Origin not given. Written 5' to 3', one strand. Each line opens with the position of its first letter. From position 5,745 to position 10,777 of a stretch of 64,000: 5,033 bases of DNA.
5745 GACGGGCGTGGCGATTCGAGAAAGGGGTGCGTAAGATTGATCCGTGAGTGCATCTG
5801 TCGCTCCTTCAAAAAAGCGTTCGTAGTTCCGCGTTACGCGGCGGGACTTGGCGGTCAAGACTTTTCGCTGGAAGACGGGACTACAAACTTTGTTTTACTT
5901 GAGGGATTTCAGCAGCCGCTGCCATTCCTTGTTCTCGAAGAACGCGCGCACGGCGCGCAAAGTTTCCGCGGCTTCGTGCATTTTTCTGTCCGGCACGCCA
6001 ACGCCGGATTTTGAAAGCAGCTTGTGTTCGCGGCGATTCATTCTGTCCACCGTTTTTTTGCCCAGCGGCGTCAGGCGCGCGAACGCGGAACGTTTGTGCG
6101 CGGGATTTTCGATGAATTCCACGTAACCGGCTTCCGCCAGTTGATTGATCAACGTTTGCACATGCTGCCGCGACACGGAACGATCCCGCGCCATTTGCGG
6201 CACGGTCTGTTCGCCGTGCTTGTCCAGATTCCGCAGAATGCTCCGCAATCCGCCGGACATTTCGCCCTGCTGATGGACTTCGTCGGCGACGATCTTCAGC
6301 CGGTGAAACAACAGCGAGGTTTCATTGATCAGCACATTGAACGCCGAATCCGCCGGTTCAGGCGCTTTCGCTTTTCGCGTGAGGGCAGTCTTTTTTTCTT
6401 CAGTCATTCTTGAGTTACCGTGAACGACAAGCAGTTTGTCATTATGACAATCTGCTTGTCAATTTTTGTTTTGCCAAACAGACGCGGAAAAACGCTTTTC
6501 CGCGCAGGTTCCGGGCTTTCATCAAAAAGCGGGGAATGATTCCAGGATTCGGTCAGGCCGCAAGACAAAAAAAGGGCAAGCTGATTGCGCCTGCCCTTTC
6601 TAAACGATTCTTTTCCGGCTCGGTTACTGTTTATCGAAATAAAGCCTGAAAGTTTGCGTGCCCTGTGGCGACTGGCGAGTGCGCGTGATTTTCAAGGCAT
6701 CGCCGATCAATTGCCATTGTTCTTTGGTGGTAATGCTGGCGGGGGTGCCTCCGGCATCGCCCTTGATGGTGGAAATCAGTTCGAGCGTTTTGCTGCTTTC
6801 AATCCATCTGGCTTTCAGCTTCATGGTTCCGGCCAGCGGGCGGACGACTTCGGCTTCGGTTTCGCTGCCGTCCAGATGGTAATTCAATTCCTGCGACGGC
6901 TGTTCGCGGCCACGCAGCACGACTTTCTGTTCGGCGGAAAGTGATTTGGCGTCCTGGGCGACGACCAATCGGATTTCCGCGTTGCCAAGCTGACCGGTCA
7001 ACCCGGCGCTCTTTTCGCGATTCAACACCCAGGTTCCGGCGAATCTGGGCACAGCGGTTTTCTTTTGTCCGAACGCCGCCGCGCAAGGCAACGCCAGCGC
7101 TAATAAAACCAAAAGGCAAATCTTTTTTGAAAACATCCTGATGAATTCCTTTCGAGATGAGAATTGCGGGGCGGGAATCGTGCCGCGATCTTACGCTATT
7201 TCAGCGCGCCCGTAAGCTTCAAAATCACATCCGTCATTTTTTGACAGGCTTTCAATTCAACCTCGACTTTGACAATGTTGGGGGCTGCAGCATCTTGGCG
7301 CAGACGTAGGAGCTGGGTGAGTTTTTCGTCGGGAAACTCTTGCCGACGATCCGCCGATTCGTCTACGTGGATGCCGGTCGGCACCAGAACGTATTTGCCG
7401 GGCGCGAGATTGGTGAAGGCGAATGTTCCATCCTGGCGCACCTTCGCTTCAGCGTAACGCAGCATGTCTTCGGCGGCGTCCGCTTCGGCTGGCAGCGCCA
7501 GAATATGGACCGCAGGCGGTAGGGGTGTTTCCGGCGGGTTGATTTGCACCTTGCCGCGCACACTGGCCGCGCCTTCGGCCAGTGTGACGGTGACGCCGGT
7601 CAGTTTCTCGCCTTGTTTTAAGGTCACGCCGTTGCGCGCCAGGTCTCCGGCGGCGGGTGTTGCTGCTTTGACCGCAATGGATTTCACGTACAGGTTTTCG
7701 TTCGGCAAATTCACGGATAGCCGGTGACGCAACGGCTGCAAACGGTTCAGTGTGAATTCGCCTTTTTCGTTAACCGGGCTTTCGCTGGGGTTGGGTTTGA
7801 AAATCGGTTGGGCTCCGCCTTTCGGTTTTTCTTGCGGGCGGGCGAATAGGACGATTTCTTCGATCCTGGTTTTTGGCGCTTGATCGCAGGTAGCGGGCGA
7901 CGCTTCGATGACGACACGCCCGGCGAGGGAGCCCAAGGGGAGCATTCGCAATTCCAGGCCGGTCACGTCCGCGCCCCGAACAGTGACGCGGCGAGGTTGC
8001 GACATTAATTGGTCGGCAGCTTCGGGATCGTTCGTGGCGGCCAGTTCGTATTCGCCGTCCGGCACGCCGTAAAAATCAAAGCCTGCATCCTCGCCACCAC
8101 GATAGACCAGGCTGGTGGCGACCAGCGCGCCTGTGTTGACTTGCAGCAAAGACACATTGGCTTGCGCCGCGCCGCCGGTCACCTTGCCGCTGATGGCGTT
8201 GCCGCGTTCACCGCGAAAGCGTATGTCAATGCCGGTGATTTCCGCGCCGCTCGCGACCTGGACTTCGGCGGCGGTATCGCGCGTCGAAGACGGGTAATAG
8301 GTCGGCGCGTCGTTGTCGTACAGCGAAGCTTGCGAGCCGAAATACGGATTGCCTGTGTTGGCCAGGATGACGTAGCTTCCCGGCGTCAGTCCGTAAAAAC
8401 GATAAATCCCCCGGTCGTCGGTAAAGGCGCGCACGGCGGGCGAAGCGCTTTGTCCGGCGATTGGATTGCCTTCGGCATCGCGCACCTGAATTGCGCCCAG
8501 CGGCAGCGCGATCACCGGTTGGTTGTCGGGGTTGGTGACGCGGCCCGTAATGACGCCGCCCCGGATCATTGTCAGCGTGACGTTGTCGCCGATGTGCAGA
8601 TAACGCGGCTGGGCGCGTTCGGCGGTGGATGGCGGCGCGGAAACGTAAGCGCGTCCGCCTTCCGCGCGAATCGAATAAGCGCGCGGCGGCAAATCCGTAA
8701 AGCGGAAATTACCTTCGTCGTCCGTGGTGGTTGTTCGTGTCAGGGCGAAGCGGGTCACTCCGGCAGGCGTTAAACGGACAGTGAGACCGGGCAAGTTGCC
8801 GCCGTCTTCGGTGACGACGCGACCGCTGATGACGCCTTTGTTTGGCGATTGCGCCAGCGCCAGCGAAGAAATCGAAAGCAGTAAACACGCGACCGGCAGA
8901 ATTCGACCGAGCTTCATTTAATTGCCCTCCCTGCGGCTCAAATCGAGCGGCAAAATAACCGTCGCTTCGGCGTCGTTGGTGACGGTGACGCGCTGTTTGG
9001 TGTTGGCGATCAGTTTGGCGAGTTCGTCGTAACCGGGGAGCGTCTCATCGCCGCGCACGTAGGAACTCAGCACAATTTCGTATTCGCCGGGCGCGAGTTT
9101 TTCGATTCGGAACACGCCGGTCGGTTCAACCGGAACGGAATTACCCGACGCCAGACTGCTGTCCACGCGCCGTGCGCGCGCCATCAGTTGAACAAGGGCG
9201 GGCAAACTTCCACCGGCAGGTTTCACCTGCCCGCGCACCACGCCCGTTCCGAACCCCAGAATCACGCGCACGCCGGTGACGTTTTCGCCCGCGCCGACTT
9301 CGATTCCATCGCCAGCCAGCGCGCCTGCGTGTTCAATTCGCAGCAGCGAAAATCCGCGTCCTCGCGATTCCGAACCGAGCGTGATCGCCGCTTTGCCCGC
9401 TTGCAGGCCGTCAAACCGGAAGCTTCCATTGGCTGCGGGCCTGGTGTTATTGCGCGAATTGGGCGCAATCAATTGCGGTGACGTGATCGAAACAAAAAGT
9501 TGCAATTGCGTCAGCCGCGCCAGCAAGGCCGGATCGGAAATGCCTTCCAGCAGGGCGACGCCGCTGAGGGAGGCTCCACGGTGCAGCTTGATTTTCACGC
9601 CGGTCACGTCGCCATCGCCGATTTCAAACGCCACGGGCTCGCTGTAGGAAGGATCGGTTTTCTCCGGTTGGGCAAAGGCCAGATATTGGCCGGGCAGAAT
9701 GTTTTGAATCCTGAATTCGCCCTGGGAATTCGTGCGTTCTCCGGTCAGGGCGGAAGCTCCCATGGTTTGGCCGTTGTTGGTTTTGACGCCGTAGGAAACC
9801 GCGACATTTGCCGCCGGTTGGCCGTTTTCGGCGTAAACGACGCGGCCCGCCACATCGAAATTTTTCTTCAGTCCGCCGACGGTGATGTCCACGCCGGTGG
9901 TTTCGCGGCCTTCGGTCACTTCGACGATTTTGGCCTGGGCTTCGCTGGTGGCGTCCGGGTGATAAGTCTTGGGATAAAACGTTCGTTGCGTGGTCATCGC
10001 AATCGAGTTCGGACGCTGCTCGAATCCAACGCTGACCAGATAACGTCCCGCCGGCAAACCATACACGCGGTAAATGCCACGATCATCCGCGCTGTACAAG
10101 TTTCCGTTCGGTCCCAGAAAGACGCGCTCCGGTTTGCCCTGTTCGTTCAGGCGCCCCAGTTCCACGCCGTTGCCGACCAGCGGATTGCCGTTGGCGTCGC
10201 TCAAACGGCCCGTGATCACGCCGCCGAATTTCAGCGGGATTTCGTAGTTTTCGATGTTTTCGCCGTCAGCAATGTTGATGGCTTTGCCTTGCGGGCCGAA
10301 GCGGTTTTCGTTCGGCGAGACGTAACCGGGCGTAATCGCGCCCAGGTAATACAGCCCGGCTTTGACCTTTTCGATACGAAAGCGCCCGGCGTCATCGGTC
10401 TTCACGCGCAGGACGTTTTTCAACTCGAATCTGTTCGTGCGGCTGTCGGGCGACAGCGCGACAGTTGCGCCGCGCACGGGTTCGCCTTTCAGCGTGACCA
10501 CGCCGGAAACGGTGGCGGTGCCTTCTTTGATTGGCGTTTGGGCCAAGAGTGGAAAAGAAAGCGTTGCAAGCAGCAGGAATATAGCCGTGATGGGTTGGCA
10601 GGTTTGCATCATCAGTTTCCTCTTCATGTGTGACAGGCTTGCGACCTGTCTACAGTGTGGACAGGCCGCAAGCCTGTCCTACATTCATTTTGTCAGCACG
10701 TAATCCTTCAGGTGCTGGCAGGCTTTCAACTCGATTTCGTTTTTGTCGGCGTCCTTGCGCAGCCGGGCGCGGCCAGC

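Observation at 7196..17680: Three tandem copies of a translationally coupled two-gene cassette encoding secreted five-module beta-sandwich proteins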

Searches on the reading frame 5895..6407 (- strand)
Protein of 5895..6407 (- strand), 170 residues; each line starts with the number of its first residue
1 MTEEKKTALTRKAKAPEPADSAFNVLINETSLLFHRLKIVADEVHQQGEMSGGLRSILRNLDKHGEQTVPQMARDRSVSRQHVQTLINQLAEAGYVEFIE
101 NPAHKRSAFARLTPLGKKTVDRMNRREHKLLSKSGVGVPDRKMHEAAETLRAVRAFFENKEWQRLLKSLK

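Call 9: search_protein_families(library=pfam, proteins=[window:5895-6407:-], max_evalue=0.001)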
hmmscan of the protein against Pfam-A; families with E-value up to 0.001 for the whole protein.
window:5895-6407:- (170 aa): 2 families
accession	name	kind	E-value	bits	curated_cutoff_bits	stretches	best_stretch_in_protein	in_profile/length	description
PF12802.13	MarR_2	-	1.4e-08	35.2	27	1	57-107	10-61/61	MarR family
PF01047.28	MarR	-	4.8e-06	26.8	24.6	1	56-107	7-58/59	MarR family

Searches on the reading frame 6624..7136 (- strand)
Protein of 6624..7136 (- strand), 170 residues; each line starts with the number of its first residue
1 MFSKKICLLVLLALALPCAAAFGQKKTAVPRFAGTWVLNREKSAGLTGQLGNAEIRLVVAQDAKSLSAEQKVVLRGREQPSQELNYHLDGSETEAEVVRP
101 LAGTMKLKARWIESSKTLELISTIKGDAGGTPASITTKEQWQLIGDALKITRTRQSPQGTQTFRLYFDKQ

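Call 9: search_protein_families(library=pfam, proteins=[window:6624-7136:-], max_evalue=0.001)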
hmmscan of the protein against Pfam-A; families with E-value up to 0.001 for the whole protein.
window:6624-7136:- (170 aa): 0 families

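Call 42: search_protein_families(library=pfam, proteins=[window:6624-7136:-], max_evalue=10)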
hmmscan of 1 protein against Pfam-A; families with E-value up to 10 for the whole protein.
window:6624-7136:- (170 aa): 0 families

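Call 43: search_solved_structures(query=window:6624-7136:-, max_evalue=10)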
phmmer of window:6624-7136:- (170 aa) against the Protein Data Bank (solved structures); distinct sequences matched with E-value up to 10: 0.

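Call 53: find_homologous_proteins(query=window:6624-7136:-, max_evalue=0.001)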
Query window:6624-7136:- (170 aa): 93 proteins with E <= 0.001 among 273 candidates.
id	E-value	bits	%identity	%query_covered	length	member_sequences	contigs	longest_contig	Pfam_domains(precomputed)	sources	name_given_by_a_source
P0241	3.8e-103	360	99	100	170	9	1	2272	-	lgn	-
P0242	3.3e-94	331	92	99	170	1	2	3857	-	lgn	-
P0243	5.6e-92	324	89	100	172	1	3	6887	-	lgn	-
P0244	5.6e-88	311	85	99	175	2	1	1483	-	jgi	jgi:hypothetical protein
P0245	7.1e-85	301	85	98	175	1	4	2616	-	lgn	-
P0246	9.4e-80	284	83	90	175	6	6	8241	-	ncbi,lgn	-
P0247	1.1e-75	271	75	100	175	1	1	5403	-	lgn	-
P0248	7.1e-75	268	75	97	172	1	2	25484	-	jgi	jgi:hypothetical protein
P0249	6.0e-73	262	74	98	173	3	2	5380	-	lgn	-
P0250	1.2e-72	261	74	97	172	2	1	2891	-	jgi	-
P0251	1.9e-68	247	70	100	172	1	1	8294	-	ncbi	ncbi:MAG: hypothetical protein ABIU20_02970 [Blastocatellia bacterium]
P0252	5.4e-68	246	69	98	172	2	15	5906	-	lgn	-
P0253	1.8e-67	244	70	98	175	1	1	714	-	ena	-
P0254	6.9e-67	242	69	100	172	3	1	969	-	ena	-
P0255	9.5e-67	242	69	100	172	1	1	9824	-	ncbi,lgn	-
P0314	1.2e-53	199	62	98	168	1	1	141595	-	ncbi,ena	-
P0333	1.5e-30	124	44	97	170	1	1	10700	-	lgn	-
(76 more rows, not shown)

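Call 62: predict_structure(alignment_id=A6)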
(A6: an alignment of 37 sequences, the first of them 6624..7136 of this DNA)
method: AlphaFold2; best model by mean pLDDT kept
length: 170 residues; sequences in the alignment: 37
mean_pLDDT: 86.9   pTM: 0.76
mean pLDDT of the five models: 86.9, 86.0, 86.0, 85.9, 85.9
residues with pLDDT >= 90: 117; 70-90: 21; 50-70: 26; < 50: 6
segments of 3 or more residues with pLDDT < 50: 21-24
pLDDT, mean of each block of 10 residues (from residue 1): 54 54 65 96 78 90 96 92 96 92 95 96 91 95 97 94 95
secondary structure, 60 per line:
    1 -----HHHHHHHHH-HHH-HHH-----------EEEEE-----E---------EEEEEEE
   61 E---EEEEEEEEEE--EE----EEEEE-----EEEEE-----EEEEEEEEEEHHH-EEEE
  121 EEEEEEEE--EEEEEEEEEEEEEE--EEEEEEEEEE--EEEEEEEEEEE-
elements in order: H6-14 E34-38 E54-61 E65-74 E83-87 E93-97 E103-112 E117-128 E131-144 E147-156 E159-169

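Call 66: fold_search(model_id=the predicted structure, library=pdb)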
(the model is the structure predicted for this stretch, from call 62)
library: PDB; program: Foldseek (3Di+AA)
matches with E <= 10: 935; with E <= 0.001: 7
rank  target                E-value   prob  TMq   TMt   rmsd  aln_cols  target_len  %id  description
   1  7ucz_A                1.8e-04  1.00  0.56  0.67   4.5       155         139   15  The Crystal Structure of Apo Monomer F57:H:H:H:H:H:H:R58 Mutant of HCRBPII with Histidine Insertion in the Hinge Loop  (released 2023-10-18)
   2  3em0_A                5.0e-04  1.00  0.55  0.70   4.7       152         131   14  Crystal structure of Zebrafish Ileal Bile Acid-Bindin Protein complexed with cholic acid (crystal form B). (released 2009-01-13)
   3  3elz_B                6.4e-04  1.00  0.54  0.66   4.5       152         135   13  Crystal structure of Zebrafish Ileal Bile Acid-Bindin Protein complexed with cholic acid (crystal form A). (released 2009-01-13)
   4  5z4g_A                6.4e-04  1.00  0.55  0.63   3.7       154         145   15  Crystal structure of secretory abundant heat soluble protein 4 from Ramazzottius varieornatus (released 2018-04-11)
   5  3elz_A                7.8e-04  1.00  0.54  0.68   4.8       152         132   14  Crystal structure of Zebrafish Ileal Bile Acid-Bindin Protein complexed with cholic acid (crystal form A). (released 2009-01-13)
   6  3elz_C                7.8e-04  1.00  0.55  0.67   4.7       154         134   14  Crystal structure of Zebrafish Ileal Bile Acid-Bindin Protein complexed with cholic acid (crystal form A). (released 2009-01-13)
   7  1mdc                  8.6e-04  1.00  0.48  0.59   5.2       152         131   16  CRYSTALLIZATION, STRUCTURE DETERMINATION AND LEAST-SQUARES REFINEMENT TO 1.75 ANGSTROMS RESOLUTION OF THE FATTY-ACID-BIN (released 1994-01-31)
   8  3em0_B                1.6e-03  1.00  0.56  0.69   4.4       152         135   14  Crystal structure of Zebrafish Ileal Bile Acid-Bindin Protein complexed with cholic acid (crystal form B). (released 2009-01-13)
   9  9ete_B                1.7e-03  1.00  0.49  0.65   4.6       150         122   10  Crystal structure of recombinant chicken liver Bile Acid Binding Protein (cL-BABP) in complex with deoxycholic acid (released 2024-10-09)
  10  3elx                  1.9e-03  1.00  0.47  0.58   8.5       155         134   15  Crystal structure of apo Zebrafish Ileal Bile Acid-Binding Protein (released 2009-01-13)
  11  9etg_B                2.1e-03  1.00  0.51  0.65   4.4       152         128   11  Crystal structure of recombinant chicken liver Bile Acid Binding Protein (cL-BABP) in complex with CA-M11 (released 2024-10-09)
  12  5z4g_B                3.5e-03  1.00  0.51  0.58   4.7       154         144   14  Crystal structure of secretory abundant heat soluble protein 4 from Ramazzottius varieornatus (released 2018-04-11)
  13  1vpr                  1.3e-02  1.00  0.41  0.23   6.7       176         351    9  Crystal structure of a luciferase domain from the dinoflagellate Lingulodinium polyedrum (released 2005-02-08)
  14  4jhq_B                1.7e-02  0.99  0.35  0.44   6.4       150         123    9  Crystal structure of avidin - 6-(6-biotinamidohexanamido)hexanoylferrocene complex (released 2013-11-20)
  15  3wje_A                1.8e-02  1.00  0.53  0.58   4.6       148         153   16  Crystal structure of mutant nitrobindin M75W/H76L/Q96C/M148L/H158L (NB6) from Arabidopsis thaliana (released 2014-04-02)
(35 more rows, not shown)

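Call 88: find_encoding_contigs(protein=P0333, flank=6000, max_places=1)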
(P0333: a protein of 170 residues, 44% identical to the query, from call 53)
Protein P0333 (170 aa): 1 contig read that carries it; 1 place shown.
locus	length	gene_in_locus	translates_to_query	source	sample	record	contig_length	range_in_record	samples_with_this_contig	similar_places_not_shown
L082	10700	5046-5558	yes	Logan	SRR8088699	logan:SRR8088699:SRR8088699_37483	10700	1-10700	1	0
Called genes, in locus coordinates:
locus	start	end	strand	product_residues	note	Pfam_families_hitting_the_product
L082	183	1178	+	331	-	PF00005:ABC_tran, PF13304:AAA_21 (weak)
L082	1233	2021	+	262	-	PF12679:ABC2_membrane_2, PF12698:ABC2_membrane_3, PF13346:ABC2_membrane_5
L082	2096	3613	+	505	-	PF23357:DUF7088, PF09822:ABC_transp_aux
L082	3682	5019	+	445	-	PF14238:DUF4340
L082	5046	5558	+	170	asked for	-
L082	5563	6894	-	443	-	PF05834:Lycopene_cycl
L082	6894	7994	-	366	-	PF15461:BCD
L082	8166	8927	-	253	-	PF01036:Bac_rhodopsin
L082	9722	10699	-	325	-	?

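Call 89: find_encoding_contigs(protein=P0314, flank=8000, max_places=1)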
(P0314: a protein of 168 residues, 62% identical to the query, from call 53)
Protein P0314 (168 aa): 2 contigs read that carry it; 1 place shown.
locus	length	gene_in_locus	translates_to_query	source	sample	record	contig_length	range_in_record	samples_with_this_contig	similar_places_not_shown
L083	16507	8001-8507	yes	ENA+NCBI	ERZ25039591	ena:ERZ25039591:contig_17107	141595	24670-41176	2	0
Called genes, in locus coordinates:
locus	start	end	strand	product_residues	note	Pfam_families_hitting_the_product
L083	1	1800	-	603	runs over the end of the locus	PF10670:DUF4198 (faint), PF13620:CarboxypepD_reg (weak), PF13715:CarbopepD_reg_2 (faint), PF20598:DUF6795 (faint), PF22904:NOMO1-like_2nd (faint), PF17210:SdrD_B (faint), PF00775:Dioxygenase_C (weak), PF13620:CarboxypepD_reg (weak), +2 more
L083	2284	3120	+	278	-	PF00005:ABC_tran, PF13304:AAA_21 (weak)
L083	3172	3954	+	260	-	PF12679:ABC2_membrane_2, PF12730:ABC2_membrane_4 (weak), PF12698:ABC2_membrane_3, PF13346:ABC2_membrane_5 (weak)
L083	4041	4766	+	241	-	PF23357:DUF7088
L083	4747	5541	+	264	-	PF09822:ABC_transp_aux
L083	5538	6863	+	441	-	PF14238:DUF4340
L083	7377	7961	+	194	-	PF03473:MOSC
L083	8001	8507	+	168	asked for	-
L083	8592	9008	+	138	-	PF14534:DUF4440, PF12680:SnoaL_2 (weak)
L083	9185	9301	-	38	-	-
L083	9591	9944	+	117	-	-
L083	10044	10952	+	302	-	PF08534:Redoxin, PF00578:AhpC-TSA, PF00085:Thioredoxin (faint)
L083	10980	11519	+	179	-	-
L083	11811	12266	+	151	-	PF01545:Cation_efflux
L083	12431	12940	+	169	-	PF00583:Acetyltransf_1, PF13673:Acetyltransf_10, PF13508:Acetyltransf_7, PF08445:FR47 (weak)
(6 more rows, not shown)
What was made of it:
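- The calycin gene ends that ABC operon in distant contigs: calls 88, 89.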

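Call 95: search_protein_families(library=ncbifam, proteins=[window:6624-7136:-], max_evalue=0.001)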
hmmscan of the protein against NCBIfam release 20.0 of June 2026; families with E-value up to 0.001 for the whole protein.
window:6624-7136:- (170 aa): 0 families

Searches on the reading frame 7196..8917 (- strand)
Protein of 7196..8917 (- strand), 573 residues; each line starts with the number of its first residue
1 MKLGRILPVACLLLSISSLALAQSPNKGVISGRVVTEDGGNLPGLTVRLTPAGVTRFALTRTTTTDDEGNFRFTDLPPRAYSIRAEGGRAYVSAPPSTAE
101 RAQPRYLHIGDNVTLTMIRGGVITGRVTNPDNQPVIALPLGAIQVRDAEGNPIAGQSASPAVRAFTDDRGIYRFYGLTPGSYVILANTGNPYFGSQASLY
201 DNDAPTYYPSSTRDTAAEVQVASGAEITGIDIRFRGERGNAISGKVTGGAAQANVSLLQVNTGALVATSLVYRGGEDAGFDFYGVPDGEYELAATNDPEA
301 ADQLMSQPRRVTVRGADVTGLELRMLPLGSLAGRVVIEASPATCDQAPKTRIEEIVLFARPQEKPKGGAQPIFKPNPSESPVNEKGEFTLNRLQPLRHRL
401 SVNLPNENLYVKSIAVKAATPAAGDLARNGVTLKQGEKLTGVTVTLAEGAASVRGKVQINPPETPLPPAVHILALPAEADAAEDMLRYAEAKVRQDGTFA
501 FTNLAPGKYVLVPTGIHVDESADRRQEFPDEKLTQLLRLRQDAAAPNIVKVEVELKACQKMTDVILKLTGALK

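Call 5: search_protein_families(library=pfam, proteins=[window:7196-8917:-], max_evalue=0.01)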
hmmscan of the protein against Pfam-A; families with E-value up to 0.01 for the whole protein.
window:7196-8917:- (573 aa): 14 families
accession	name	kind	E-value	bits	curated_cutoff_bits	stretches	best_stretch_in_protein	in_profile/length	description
PF13620.12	CarboxypepD_reg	-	3.5e-24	85.4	32.3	2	30-87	2-56/82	Carboxypeptidase regulatory-like domain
PF17210.9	SdrD_B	-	3.6e-13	50.1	29.7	1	42-95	24-74/112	SdrD B-like domain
PF17802.7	SpaA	-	1.3e-11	44.9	23.1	0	37-83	10-56/91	Prealbumin-like fold domain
PF23193.1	NOMO_3rd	-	2e-09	38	27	1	431-514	7-85/120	NOMO third transthyretin-like domain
PF13715.12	CarbopepD_reg_2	-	7.8e-09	35.9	32.2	1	30-85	1-50/88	CarboxypepD_reg-like domain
PF09430.16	EMC7_beta-sandw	-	7.9e-09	36.2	26.6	0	489-512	21-44/122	ER membrane protein complex subunit 7, beta-sandwich domain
PF00775.27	Dioxygenase_C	-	8.4e-06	25.8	27.3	0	56-89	71-104/182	Dioxygenase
PF22904.2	NOMO1-like_2nd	-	2.7e-05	24.7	27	0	243-316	12-81/90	BOS complex subunit NOMO1-like, second beta sandwich domain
PF23623.1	GBD_IRG7_N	-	0.0001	22.9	27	0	155-188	47-80/95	IRG7 N-terminal galactose binding domain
PF02369.22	Big_1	-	0.00032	21.2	34.9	0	29-74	20-65/93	Bacterial Ig-like domain (group 1)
PF01067.28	Calpain_III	-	0.0019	18.9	21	0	159-191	94-126/137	Calpain large subunit, domain III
PF24025.1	Ig_DR_A0283-like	-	0.0038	17.9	27.1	0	39-87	18-64/102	DR_A0283-like, Ig-like domain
PF07495.19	Y_Y_Y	-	0.0038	17.5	26.6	0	498-511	29-42/65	Y_Y_Y domain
PF25020.1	TTR_TEN1-4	-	0.0048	17.2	27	0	27-63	6-42/86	Teneurin TTR-like domain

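Call 6: search_protein_families(library=ncbifam, proteins=[window:7196-8917:-], max_evalue=0.01)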
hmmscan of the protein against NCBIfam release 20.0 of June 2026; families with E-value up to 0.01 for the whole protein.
window:7196-8917:- (573 aa): 2 families
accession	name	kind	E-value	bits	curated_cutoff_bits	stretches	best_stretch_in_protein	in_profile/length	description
NF058648.1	ECF_sub_HI1622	equivalog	0.00011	22.2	100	0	26-94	23-89/180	NikL family nickel/cobalt ECF transporter subunit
TIGR02422.1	protocat_beta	equivalog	0.0082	15.9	296.4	0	161-184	109-132/220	protocatechuate 3,4-dioxygenase subunit beta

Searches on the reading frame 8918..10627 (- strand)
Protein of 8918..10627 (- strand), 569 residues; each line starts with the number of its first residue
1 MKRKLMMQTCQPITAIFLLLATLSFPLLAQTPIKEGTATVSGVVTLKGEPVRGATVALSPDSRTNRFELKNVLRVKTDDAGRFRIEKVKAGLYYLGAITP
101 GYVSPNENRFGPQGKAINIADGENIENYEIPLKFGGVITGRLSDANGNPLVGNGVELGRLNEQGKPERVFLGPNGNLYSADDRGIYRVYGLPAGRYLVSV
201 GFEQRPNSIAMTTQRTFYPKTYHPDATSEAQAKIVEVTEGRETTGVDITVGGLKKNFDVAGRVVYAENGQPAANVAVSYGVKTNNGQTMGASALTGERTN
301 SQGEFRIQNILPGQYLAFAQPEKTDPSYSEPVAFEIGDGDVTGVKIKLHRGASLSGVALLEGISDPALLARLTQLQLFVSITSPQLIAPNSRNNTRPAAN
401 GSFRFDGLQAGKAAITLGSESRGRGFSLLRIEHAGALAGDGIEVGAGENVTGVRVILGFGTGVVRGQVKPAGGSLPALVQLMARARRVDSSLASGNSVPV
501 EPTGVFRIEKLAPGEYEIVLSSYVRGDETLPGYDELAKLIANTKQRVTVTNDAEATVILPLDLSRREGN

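Call 5: search_protein_families(library=pfam, proteins=[window:8918-10627:-], max_evalue=0.01)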
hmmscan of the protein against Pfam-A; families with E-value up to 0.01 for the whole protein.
window:8918-10627:- (569 aa): 13 families
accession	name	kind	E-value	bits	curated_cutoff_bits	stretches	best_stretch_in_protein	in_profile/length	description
PF13620.12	CarboxypepD_reg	-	4e-25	88.4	32.3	3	39-106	1-63/82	Carboxypeptidase regulatory-like domain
PF10670.15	DUF4198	-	1.9e-11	44.9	34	1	39-98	148-206/209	Domain of unknown function (DUF4198)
PF17210.9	SdrD_B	-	2.9e-11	44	29.7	0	180-247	44-109/112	SdrD B-like domain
PF13715.12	CarbopepD_reg_2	-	8.7e-09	35.7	32.2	0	40-104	1-57/88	CarboxypepD_reg-like domain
PF17802.7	SpaA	-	3.7e-08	33.9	23.1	0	47-95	12-56/91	Prealbumin-like fold domain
PF20598.4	DUF6795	-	4e-08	33.9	27.4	1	40-89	1-47/103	Domain of unknown function (DUF6795)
PF14686.12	fn3_3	-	1e-07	32.1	24.4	0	75-103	29-57/75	Polysaccharide lyase family 4, domain II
PF02369.22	Big_1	-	2.9e-06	27.7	34.9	0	264-307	25-64/93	Bacterial Ig-like domain (group 1)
PF00775.27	Dioxygenase_C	-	1.3e-05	25.2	27.3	0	137-167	31-61/182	Dioxygenase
PF23196.1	NOMO_6th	-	0.00065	20.5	27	0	489-526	37-75/123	NOMO sixth transthyretin-like domain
PF09430.16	EMC7_beta-sandw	-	0.0013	19.4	26.6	0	73-103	21-51/122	ER membrane protein complex subunit 7, beta-sandwich domain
PF00576.27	Transthyretin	-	0.0025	18.8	25.3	0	263-306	5-45/109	HIUase/Transthyretin family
PF25455.1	Beta-barrel_CAF17_C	-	0.0098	16.1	25.7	0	409-444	23-60/70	CAF17, C-terminal beta-barrel domain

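Call 6: search_protein_families(library=ncbifam, proteins=[window:8918-10627:-], max_evalue=0.01)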
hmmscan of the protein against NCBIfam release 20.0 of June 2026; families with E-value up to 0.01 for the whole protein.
window:8918-10627:- (569 aa): 1 family
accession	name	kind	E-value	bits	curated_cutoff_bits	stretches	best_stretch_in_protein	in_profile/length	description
TIGR04134.1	lipo_with_rSAM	hypoth_equivalog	3.9e-08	33.4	39.8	1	255-309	38-91/150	radical SAM-associated putative lipoprotein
